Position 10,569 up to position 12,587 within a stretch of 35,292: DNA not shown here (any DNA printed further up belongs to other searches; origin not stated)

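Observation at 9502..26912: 17-kb single-strand T2SS/T4P hybrid cluster with a four-gene signalling cassette inserted between secretin and ATPase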

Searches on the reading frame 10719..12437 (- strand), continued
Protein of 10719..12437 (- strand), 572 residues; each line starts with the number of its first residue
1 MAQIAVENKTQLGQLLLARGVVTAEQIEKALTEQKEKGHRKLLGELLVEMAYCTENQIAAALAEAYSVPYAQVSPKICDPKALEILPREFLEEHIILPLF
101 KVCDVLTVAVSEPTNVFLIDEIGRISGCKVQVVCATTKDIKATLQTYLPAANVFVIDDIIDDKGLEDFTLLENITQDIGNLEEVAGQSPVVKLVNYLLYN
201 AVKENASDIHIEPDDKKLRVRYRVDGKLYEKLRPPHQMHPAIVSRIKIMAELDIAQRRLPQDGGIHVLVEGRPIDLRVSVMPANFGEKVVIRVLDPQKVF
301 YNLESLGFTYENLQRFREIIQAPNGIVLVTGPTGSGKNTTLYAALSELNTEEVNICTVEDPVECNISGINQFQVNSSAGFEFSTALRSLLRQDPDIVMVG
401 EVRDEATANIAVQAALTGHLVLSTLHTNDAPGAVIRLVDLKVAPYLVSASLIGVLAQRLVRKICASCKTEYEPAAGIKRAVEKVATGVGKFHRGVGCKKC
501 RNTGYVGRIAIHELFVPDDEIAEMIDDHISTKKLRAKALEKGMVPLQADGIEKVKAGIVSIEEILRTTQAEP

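Call 38: find_homologous_proteins(query=L071:9614-11686:+, max_evalue=1e-50)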
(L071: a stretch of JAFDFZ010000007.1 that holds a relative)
Query L071:9614-11686:+ (690 aa): 7999 proteins with E <= 1e-50 among 8000 candidates; the best 120 are listed.
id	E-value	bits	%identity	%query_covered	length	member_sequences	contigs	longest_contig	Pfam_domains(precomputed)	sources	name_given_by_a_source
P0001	0.0e+0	1059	100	70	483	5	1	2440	PF05157.21,PF00437.27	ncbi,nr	ncbi:MAG: type II/IV secretion system protein, partial [Deltaproteobacteria bacterium]|nr:type II/IV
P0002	1.6e-295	1000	79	81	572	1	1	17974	PF05157.21,PF00437.27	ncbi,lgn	-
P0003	1.4e-294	997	79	81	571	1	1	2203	PF05157.21,PF00437.27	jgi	-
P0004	3.1e-292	989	77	81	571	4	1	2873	PF05157.21,PF00437.27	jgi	-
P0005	9.4e-292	987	79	81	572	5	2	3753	PF05157.21,PF00437.27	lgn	-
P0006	2.0e-291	986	79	81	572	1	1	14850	PF05157.21,PF00437.27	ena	-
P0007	4.2e-291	985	78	82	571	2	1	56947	PF05157.21,PF00437.27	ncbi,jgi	jgi:type IV pilus assembly protein PilB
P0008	8.1e-291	984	78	81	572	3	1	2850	PF05157.21,PF00437.27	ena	-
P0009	1.8e-289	980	78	81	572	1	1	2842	PF05157.21,PF00437.27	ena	-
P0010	5.6e-289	978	76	81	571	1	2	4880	PF05157.21,PF00437.27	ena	-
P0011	5.9e-289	978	77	81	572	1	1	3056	PF05157.21,PF00437.27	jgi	jgi:type IV pilus assembly protein PilB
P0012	1.2e-288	977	77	81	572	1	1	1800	PF05157.21,PF00437.27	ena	-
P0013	1.3e-288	977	78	81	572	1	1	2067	PF05157.21,PF00437.27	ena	-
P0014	1.4e-288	977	77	81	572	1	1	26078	PF05157.21,PF00437.27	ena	-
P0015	3.0e-288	976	76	81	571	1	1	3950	PF05157.21,PF00437.27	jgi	-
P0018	1.8e-286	970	63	98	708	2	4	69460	PF05157.21,PF01740.27,PF00437.27,PF13466.13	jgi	-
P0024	1.2e-282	957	74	81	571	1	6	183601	PF05157.21,PF00437.27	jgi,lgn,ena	jgi:type IV pilus assembly protein PilB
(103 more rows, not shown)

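Call 39: find_encoding_contigs(protein=P0024, flank=10000, max_places=1)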
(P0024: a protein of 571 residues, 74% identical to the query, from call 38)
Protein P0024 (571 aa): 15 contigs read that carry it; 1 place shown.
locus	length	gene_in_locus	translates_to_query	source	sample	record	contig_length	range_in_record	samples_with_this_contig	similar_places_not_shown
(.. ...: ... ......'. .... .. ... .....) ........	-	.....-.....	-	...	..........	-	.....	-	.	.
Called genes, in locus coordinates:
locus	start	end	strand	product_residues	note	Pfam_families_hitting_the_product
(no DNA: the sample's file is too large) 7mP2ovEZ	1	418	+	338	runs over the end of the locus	PF02885:Glycos_trans_3N, PF00591:Glycos_transf_3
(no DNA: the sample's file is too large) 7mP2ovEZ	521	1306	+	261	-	PF00218:IGPS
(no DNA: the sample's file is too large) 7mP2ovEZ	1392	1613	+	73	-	-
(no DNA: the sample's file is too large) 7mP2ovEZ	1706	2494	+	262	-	PF00697:PRAI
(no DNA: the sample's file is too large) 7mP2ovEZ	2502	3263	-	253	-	PF00290:Trp_syntA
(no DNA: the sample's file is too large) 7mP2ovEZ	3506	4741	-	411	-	PF00291:PALP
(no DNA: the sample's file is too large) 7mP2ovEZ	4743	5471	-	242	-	PF00392:GntR, PF07702:UTRA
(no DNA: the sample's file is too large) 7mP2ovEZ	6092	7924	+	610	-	PF00512:HisKA, PF02518:HATPase_c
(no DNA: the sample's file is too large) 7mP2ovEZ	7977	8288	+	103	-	PF00072:Response_reg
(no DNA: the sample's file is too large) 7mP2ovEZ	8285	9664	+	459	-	PF01590:GAF (faint), PF13185:GAF_2, PF13487:HD_5, PF01966:HD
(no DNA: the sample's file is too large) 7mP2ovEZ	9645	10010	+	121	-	PF01740:STAS, PF13466:STAS_2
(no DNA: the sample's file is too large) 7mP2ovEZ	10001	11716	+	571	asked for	PF05157:MshEN, PF00437:T2SSE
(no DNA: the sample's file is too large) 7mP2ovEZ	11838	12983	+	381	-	PF00482:T2SSF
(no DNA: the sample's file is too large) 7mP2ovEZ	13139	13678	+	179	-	PF07963:N_methyl (weak)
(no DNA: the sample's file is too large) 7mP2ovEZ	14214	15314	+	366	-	PF11104:PilM_2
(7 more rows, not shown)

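Call 40: find_encoding_contigs(protein=P0018, flank=10000, max_places=1)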
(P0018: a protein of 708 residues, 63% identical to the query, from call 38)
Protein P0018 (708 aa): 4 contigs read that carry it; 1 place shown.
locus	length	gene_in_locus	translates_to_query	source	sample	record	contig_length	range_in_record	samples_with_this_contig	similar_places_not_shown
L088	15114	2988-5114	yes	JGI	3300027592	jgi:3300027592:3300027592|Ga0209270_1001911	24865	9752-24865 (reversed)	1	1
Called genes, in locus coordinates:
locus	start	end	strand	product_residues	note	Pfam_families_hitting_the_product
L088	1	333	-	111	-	?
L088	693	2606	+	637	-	PF08448:PAS_4 (weak), PF00512:HisKA, PF02518:HATPase_c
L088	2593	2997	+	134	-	PF00072:Response_reg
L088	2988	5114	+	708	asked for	PF01740:STAS, PF13466:STAS_2, PF05157:MshEN, PF00437:T2SSE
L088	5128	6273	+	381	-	PF00482:T2SSF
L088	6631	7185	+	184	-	PF07963:N_methyl (weak)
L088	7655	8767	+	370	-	PF11104:PilM_2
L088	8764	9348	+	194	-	PF05137:PilN (weak)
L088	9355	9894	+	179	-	PF04350:PilO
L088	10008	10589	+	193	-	-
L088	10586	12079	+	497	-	PF03958:Secretin_N (weak), PF00263:Secretin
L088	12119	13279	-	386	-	PF02771:Acyl-CoA_dh_N, PF02770:Acyl-CoA_dh_M, PF00441:Acyl-CoA_dh_1, PF08028:Acyl-CoA_dh_2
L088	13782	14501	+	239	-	PF00005:ABC_tran, PF13304:AAA_21 (faint)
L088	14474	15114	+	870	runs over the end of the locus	PF12704:MacB_PCD, PF02687:FtsX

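Call 79: search_protein_families(library=ncbifam, proteins=[L017:4918-6093:+, L020:5081-6265:+, L027:4705-5970:+, L028:4440-5759:+, L030:11652-12884:+, L028:11488-12804:+], max_evalue=0.001)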
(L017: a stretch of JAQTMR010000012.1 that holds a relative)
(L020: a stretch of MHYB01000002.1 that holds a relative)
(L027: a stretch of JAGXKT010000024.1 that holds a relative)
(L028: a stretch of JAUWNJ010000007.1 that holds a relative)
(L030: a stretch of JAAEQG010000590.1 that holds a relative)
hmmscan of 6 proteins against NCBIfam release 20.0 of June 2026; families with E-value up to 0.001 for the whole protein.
L017:4918-6093:+ (391 aa): 29 families (the best 25 are shown)
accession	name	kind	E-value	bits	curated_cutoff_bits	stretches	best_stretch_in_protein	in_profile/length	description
NF040959.1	MamA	equivalog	1.9e-36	125.4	200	3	180-336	47-200/204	magnetosome protein MamA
TIGR02917.1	PEP_TPR_lipo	equivalog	1.4e-31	109.2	312.2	2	33-252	430-647/899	XrtA/PEP-CTERM system TPR-repeat protein PrsT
TIGR02521.1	type_IV_pilW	equivalog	1.4e-19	70.6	154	2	142-301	37-195/234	type IV pilus biogenesis/stability protein PilW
NF008757.0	PRK11788.1-5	equivalog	1.3e-16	60.7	363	2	174-377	73-283/388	lipopolysaccharide assembly protein LapB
TIGR02552.1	LcrH_SycD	equivalog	5.6e-16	58.5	104.8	1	242-342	19-119/136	SycD/LcrH family type III secretion system chaperone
NF052415.1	T3SS_chap_SctY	equivalog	6e-14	52.5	70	0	293-371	24-105/106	type III secretion apparatus assembly chaperone SctY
NF033762.1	social_mot_Tgl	equivalog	3.4e-13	49.5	225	1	98-197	27-127/252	social motility TPR repeat lipoprotein Tgl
NF008756.0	PRK11788.1-4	equivalog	2.6e-11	43.2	474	1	178-377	77-283/389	lipopolysaccharide assembly protein LapB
TIGR00540.1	TPR_hemY_coli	hypoth_equivalog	3.8e-11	42.4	142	1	50-128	308-385/385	heme biosynthesis-associated TPR protein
NF008755.0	PRK11788.1-3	equivalog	5.4e-11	42.4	430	1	150-384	50-290/388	lipopolysaccharide assembly protein LapB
NF033920.0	C39_PA2778_fam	equivalog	8.3e-11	41.8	150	1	26-133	148-255/255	PA2778 family cysteine peptidase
NF053607.1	CHU_0125_OmpA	equivalog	3.9e-10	38.9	620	1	316-376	26-86/639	CHU_0125 family OmpA-like outer membrane integrity protein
NF008753.0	PRK11788.1-1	equivalog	5.4e-10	38.9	395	1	178-375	77-281/389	lipopolysaccharide assembly protein LapB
TIGR02795.1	tol_pal_ybgF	equivalog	6.8e-09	36.4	90.1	0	309-376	39-109/119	tol-pal system protein YbgF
TIGR03939.1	PGA_TPR_OMP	equivalog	7e-09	34.5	366.65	1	108-209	92-193/800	poly-beta-1,6 N-acetyl-D-glucosamine export porin PgaA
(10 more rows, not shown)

L020:5081-6265:+ (394 aa): 23 families
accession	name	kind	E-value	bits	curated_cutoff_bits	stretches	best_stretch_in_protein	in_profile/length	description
NF040959.1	MamA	equivalog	1.5e-28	99.6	200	3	81-233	44-196/204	magnetosome protein MamA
TIGR02917.1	PEP_TPR_lipo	equivalog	1.7e-24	85.8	312.2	1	37-376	156-493/899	XrtA/PEP-CTERM system TPR-repeat protein PrsT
TIGR02552.1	LcrH_SycD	equivalog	1e-15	57.6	104.8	1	253-312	59-118/136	SycD/LcrH family type III secretion system chaperone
TIGR02521.1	type_IV_pilW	equivalog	5.1e-13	49.1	154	3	11-105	3-96/234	type IV pilus biogenesis/stability protein PilW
TIGR00990.1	3a0801s09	subfamily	5.4e-13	48.5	757.25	2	51-213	342-504/615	mitochondrial import receptor subunit TOM70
NF053607.1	CHU_0125_OmpA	equivalog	1.1e-10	40.7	620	2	45-136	24-115/639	CHU_0125 family OmpA-like outer membrane integrity protein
NF008757.0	PRK11788.1-5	equivalog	2.7e-10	39.9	363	2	86-200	192-306/388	lipopolysaccharide assembly protein LapB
NF052415.1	T3SS_chap_SctY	equivalog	4.3e-10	40.1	70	1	183-269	13-100/106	type III secretion apparatus assembly chaperone SctY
TIGR04510.1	mod_pep_cyc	subfamily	1.5e-09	36.9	400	1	46-108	404-466/814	putative peptide modification system cyclase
NF033762.1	social_mot_Tgl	equivalog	3.4e-09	36.4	225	1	12-134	11-126/252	social motility TPR repeat lipoprotein Tgl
TIGR03939.1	PGA_TPR_OMP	equivalog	1.1e-08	33.8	366.65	1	150-239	403-492/800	poly-beta-1,6 N-acetyl-D-glucosamine export porin PgaA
NF047507.1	TPR_BatC_Lepto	exception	1.6e-08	34.3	175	0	47-108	65-130/214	TPR repeat-containing protein BatC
NF033920.0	C39_PA2778_fam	equivalog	9.2e-08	31.8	150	0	280-378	156-254/255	PA2778 family cysteine peptidase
NF008755.0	PRK11788.1-3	equivalog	1.4e-07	31.2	430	1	170-385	64-287/388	lipopolysaccharide assembly protein LapB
NF047371.1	FlcA_CTERM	equivalog_domain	6.8e-07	28.1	300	1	160-381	331-540/646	periplasmic flagellar collar protein FlcA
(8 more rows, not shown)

L027:4705-5970:+ (421 aa): 33 families (the best 25 are shown)
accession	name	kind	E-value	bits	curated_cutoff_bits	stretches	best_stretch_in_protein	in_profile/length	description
TIGR02917.1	PEP_TPR_lipo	equivalog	7.8e-35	120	312.2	2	73-358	340-626/899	XrtA/PEP-CTERM system TPR-repeat protein PrsT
NF040959.1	MamA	equivalog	2.5e-28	99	200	3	55-179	64-188/204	magnetosome protein MamA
TIGR02521.1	type_IV_pilW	equivalog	7.4e-20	71.5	154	2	95-257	30-194/234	type IV pilus biogenesis/stability protein PilW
NF052415.1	T3SS_chap_SctY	equivalog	9e-19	68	70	3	305-395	12-104/106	type III secretion apparatus assembly chaperone SctY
TIGR02552.1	LcrH_SycD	equivalog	6.9e-16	58.2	104.8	2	221-329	7-116/136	SycD/LcrH family type III secretion system chaperone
TIGR03939.1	PGA_TPR_OMP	equivalog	4.7e-14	51.6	366.65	2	144-238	100-194/800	poly-beta-1,6 N-acetyl-D-glucosamine export porin PgaA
NF008757.0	PRK11788.1-5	equivalog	2e-13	50.3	363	2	52-192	170-310/388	lipopolysaccharide assembly protein LapB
NF033920.0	C39_PA2778_fam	equivalog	1.9e-11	43.9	150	1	65-160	159-254/255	PA2778 family cysteine peptidase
NF052400.1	M48_BAM_BepA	equivalog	2.7e-11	42.9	570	1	201-331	271-407/483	beta-barrel assembly-enhancing protease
TIGR00540.1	TPR_hemY_coli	hypoth_equivalog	3.8e-11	42.4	142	1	164-394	152-385/385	heme biosynthesis-associated TPR protein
NF033758.1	gliding_GltE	equivalog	2e-10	40.2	225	1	74-195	234-356/411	adventurous gliding motility TPR repeat lipoprotein GltE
NF008755.0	PRK11788.1-3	equivalog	3e-09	36.7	430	0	54-125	172-243/388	lipopolysaccharide assembly protein LapB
NF008756.0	PRK11788.1-4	equivalog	1.6e-08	34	474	1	58-125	176-243/389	lipopolysaccharide assembly protein LapB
NF033762.1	social_mot_Tgl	equivalog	3.7e-08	33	225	0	110-160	45-96/252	social motility TPR repeat lipoprotein Tgl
NF052312.1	T9SS_PorW_SprE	equivalog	3.2e-07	29.4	250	0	93-253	176-349/716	type IX secretion system periplasmic lipoprotein PorW/SprE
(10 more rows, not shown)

L028:4440-5759:+ (439 aa): 24 families
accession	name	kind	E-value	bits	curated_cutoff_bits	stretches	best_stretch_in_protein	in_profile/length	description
TIGR02917.1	PEP_TPR_lipo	equivalog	2e-24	85.5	312.2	2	37-223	119-292/899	XrtA/PEP-CTERM system TPR-repeat protein PrsT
TIGR02521.1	type_IV_pilW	equivalog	1.9e-18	66.9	154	1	14-107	2-95/234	type IV pilus biogenesis/stability protein PilW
NF052415.1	T3SS_chap_SctY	equivalog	9.6e-17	61.4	70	1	349-413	37-104/106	type III secretion apparatus assembly chaperone SctY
NF040959.1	MamA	equivalog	7.8e-16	58.1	200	2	278-419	40-172/204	magnetosome protein MamA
TIGR02552.1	LcrH_SycD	equivalog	3e-15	56.1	104.8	1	129-192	59-122/136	SycD/LcrH family type III secretion system chaperone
NF033920.0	C39_PA2778_fam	equivalog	1.1e-12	47.9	150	1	355-422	159-226/255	PA2778 family cysteine peptidase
NF008520.0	PRK11447.1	equivalog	6e-11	40.9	858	1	117-256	598-735/1157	cellulose synthase complex outer membrane protein BcsC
NF052312.1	T9SS_PorW_SprE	equivalog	2.8e-10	39.5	250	2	79-251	181-347/716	type IX secretion system periplasmic lipoprotein PorW/SprE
NF033758.1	gliding_GltE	equivalog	5.7e-10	38.7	225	1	47-187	226-356/411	adventurous gliding motility TPR repeat lipoprotein GltE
NF008757.0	PRK11788.1-5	equivalog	2.6e-09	36.7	363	1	24-104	161-241/388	lipopolysaccharide assembly protein LapB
TIGR03939.1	PGA_TPR_OMP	equivalog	3.3e-09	35.5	366.65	1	130-224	94-186/800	poly-beta-1,6 N-acetyl-D-glucosamine export porin PgaA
NF052400.1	M48_BAM_BepA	equivalog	7.7e-09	34.8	570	0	354-424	377-447/483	beta-barrel assembly-enhancing protease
TIGR00540.1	TPR_hemY_coli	hypoth_equivalog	2.3e-08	33.2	142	0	130-217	125-211/385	heme biosynthesis-associated TPR protein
NF047507.1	TPR_BatC_Lepto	exception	3.6e-08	33.1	175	0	240-307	66-128/214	TPR repeat-containing protein BatC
NF047371.1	FlcA_CTERM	equivalog_domain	6.1e-07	28.3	300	0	90-175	452-526/646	periplasmic flagellar collar protein FlcA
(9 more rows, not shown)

L030:11652-12884:+ (410 aa): 18 families
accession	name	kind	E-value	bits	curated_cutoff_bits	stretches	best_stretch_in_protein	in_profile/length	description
TIGR01420.1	pilT_fam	subfamily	2.8e-125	418.1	319.1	1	31-369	2-340/343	PilT/PilU family type 4a pilus ATPase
TIGR02525.1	plasmid_TraJ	equivalog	4e-45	154.4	368.3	1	66-363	47-363/372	plasmid transfer ATPase TraJ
TIGR02524.1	dot_icm_DotB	equivalog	3.2e-42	145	463.3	1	31-360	6-347/358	Dot/Icm type IV secretion system ATPase DotB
TIGR02533.1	type_II_gspE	equivalog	8.7e-42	143.4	630.25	1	134-271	222-359/486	type II secretion system ATPase GspE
TIGR02538.1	type_IV_pilB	equivalog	6.8e-41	140.5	675.65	1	146-271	311-432/564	type IV-A pilus assembly ATPase PilB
NF007755.0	PRK10436.1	equivalog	1.7e-36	125.9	617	1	89-270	152-334/465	type II secretion system protein GspE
NF041000.1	ATPase_ComGA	equivalog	1.4e-35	122.6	300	1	36-297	5-265/267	competence type IV pilus ATPase ComGA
NF053534.1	T4PilAsmATPsTfpB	equivalog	1.6e-34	119.3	850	1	145-271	330-452/584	type IV pilus assembly ATPase TfpB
TIGR02782.1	TrbB_P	equivalog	1.1e-15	57.7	304.55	1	153-288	138-272/303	P-type conjugative transfer ATPase TrbB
TIGR02788.1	VirB11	equivalog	6.5e-15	55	249.95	1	153-273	146-267/308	P-type DNA transfer ATPase VirB11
NF058587.1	archaellum_moto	equivalog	1.5e-14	53.7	550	1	154-268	278-393/527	archaellum flagellar ATPase motor FlaI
TIGR03819.1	heli_sec_ATPase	hypoth_equivalog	9.5e-13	48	373.15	1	151-268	178-297/340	TadA family conjugal transfer-associated ATPase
NF010407.0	PRK13833.1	subfamily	6.6e-12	45.5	499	1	154-288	147-279/323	conjugal transfer protein TrbB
NF010469.0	PRK13894.1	subfamily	8.7e-11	41.7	508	1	154-271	152-267/320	conjugal transfer ATPase TrbB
NF053672.1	bindosome_BasE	exception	1.7e-09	36.9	1000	1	154-279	273-399/512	bindosome assembly system ATPase subunit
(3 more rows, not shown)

L028:11488-12804:+ (438 aa): 17 families
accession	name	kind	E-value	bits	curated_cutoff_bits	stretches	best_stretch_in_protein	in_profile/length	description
TIGR01420.1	pilT_fam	subfamily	6.4e-128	426.8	319.1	1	90-430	2-342/343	PilT/PilU family type 4a pilus ATPase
TIGR02525.1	plasmid_TraJ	equivalog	1.7e-42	145.8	368.3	1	167-385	101-326/372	plasmid transfer ATPase TraJ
TIGR02533.1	type_II_gspE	equivalog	8e-36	123.7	630.25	1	207-330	240-359/486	type II secretion system ATPase GspE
TIGR02524.1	dot_icm_DotB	equivalog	5.2e-34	118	463.3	1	88-355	4-284/358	Dot/Icm type IV secretion system ATPase DotB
NF041000.1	ATPase_ComGA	equivalog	6e-34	117.2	300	1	153-356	68-265/267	competence type IV pilus ATPase ComGA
TIGR02538.1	type_IV_pilB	equivalog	1.4e-33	116.4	675.65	1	207-330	313-432/564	type IV-A pilus assembly ATPase PilB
NF007755.0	PRK10436.1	equivalog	4.7e-31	108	617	1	204-329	213-334/465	type II secretion system protein GspE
NF053534.1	T4PilAsmATPsTfpB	equivalog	1.9e-28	99.2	850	1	205-330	331-452/584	type IV pilus assembly ATPase TfpB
TIGR02788.1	VirB11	equivalog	9.5e-15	54.4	249.95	1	209-337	143-272/308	P-type DNA transfer ATPase VirB11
NF058587.1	archaellum_moto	equivalog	4.8e-14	52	550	1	213-327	278-393/527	archaellum flagellar ATPase motor FlaI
TIGR02782.1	TrbB_P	equivalog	3.9e-13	49.4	304.55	1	212-330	138-255/303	P-type conjugative transfer ATPase TrbB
TIGR03819.1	heli_sec_ATPase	hypoth_equivalog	5.7e-11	42.2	373.15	1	212-323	180-293/340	TadA family conjugal transfer-associated ATPase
NF010425.0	PRK13851.1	equivalog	9.6e-10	37.8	461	1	210-338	162-291/344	type IV secretion system protein VirB11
NF010407.0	PRK13833.1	subfamily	3.8e-09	36.4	499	1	210-336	144-269/323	conjugal transfer protein TrbB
NF010469.0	PRK13894.1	subfamily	5.3e-09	35.9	508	1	213-328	152-265/320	conjugal transfer ATPase TrbB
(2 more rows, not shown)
